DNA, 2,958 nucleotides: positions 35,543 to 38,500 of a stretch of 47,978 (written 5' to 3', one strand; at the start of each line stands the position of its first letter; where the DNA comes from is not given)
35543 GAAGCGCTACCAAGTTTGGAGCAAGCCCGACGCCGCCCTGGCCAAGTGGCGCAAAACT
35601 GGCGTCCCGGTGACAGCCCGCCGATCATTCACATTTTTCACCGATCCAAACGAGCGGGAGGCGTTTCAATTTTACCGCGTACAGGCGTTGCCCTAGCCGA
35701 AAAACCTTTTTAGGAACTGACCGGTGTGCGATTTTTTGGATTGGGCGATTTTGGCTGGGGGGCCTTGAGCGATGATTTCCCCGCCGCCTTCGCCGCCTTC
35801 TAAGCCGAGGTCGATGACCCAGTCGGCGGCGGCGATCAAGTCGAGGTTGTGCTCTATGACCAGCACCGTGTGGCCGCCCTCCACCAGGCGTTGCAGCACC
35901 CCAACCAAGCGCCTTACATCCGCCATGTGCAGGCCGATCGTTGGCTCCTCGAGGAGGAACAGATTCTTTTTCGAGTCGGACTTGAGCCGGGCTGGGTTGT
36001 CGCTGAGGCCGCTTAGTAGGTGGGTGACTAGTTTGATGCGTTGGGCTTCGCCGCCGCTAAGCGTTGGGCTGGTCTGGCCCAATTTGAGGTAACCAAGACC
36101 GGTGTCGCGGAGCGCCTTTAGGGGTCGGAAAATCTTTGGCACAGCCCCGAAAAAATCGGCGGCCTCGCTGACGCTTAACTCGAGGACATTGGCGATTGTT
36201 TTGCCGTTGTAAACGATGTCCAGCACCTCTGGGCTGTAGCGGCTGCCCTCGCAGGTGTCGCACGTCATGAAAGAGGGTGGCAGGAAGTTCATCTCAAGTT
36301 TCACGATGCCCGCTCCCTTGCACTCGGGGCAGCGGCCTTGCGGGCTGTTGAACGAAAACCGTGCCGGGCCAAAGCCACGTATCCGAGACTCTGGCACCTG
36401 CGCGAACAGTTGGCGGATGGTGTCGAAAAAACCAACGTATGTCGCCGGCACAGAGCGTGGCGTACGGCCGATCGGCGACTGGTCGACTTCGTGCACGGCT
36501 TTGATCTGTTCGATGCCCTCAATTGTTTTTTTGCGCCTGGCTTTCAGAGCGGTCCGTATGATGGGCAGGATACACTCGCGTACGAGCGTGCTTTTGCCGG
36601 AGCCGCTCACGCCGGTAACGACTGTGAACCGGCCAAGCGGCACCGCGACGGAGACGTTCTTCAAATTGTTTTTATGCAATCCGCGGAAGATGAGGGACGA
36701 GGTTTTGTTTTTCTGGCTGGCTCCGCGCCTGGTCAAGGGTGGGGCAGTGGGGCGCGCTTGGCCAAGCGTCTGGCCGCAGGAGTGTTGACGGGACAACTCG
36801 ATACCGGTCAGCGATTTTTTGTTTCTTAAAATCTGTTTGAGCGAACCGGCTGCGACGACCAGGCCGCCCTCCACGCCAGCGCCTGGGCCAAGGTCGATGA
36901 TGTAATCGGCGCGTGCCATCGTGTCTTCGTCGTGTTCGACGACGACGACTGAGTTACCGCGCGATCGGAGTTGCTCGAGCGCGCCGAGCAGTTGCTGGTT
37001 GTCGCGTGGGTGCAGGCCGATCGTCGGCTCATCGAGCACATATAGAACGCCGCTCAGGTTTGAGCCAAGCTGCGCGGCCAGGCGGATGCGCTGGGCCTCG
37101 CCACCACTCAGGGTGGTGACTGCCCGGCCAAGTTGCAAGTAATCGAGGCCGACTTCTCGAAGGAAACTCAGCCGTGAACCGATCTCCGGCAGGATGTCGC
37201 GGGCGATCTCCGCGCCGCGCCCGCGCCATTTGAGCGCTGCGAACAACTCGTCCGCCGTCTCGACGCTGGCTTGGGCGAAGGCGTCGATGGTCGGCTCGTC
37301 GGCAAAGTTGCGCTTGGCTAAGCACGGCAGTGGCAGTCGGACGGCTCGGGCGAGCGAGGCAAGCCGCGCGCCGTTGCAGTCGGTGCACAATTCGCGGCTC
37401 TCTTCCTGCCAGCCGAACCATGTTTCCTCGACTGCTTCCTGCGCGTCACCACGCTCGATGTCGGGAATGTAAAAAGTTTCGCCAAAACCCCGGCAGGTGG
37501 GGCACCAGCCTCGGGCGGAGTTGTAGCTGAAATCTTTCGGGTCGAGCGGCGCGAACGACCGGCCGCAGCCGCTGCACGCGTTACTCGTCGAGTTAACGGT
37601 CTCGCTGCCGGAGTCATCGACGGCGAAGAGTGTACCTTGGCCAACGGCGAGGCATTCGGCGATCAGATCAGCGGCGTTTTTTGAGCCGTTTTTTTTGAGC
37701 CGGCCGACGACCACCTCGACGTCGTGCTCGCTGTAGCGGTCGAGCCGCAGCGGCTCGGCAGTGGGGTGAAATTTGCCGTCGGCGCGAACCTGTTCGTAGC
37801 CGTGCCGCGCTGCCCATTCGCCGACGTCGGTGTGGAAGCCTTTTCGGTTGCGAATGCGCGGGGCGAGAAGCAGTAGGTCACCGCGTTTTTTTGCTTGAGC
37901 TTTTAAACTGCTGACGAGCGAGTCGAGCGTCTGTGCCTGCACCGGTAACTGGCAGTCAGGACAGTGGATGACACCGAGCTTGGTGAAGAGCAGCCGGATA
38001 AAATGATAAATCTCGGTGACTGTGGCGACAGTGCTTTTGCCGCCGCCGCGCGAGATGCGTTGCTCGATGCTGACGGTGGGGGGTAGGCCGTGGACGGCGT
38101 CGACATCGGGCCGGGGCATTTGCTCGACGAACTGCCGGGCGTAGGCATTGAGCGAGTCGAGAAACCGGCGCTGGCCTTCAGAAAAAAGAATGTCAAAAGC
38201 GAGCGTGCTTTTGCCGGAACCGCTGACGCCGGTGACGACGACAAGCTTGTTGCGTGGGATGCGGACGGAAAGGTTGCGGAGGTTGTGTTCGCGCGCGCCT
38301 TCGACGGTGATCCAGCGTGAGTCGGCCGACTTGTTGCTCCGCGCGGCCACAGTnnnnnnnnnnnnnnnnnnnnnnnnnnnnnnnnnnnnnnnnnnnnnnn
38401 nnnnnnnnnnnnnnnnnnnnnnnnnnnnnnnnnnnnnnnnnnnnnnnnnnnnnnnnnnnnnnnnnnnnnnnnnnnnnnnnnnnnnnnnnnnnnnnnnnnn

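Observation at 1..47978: Highly iterated palindrome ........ (core of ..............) across genes and spacers, analogous to HIP1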

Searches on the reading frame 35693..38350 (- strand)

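Call 12: search_protein_families(library=pfam, proteins=[window:35693-38350:-])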
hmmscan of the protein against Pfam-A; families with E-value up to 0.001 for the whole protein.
window:35693-38350:- (885 aa): 17 families
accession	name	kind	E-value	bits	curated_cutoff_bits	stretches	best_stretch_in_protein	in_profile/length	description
PF17760.6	UvrA_inter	-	4.1e-18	65.7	23.3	1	140-242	1-104/109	UvrA interaction domain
PF00005.33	ABC_tran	-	5.4e-17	63.1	25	0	24-51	1-28/137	ABC transporter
PF13191.12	AAA_16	-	2.9e-10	41.4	32.6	0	573-652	24-82/167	AAA ATPase domain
PF13304.12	AAA_21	-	1e-09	39.4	27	0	773-832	247-296/304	AAA domain, putative AbiEii toxin, Type IV TA system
PF20703.3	nSTAND1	-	8.1e-09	36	27.1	0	573-608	33-60/379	Novel STAND NTPase 1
PF13555.12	AAA_29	-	1e-07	32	27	0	571-590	20-39/61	P-loop containing region of AAA domain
PF02463.25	SMC_N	-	1.1e-06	28.7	40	0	565-591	15-42/220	RecF/RecN/SMC N terminal domain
PF01443.25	Viral_helicase1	-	4.4e-06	27.1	21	0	576-608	1-35/228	Viral superfamily 1 RNA helicase core domain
PF03193.22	RsgA_GTPase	-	9.9e-06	25.9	30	0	10-53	83-125/174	RsgA GTPase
PF13671.12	AAA_33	-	1.1e-05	26.1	27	0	36-55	1-20/143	AAA domain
PF20720.3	nSTAND3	-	1.1e-05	25.6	27.2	0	32-55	15-38/155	Novel STAND NTPase 3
PF13481.12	AAA_25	-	6.6e-05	23.1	27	0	30-56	29-55/195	AAA domain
PF05729.18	NACHT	-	0.00011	22.5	26.7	0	36-56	2-22/167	NACHT domain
PF06745.19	ATPase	-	0.0002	21.2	26.6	0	30-56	15-41/231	KaiC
PF13401.12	AAA_22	-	0.00026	21.7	27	0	574-592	6-24/130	AAA domain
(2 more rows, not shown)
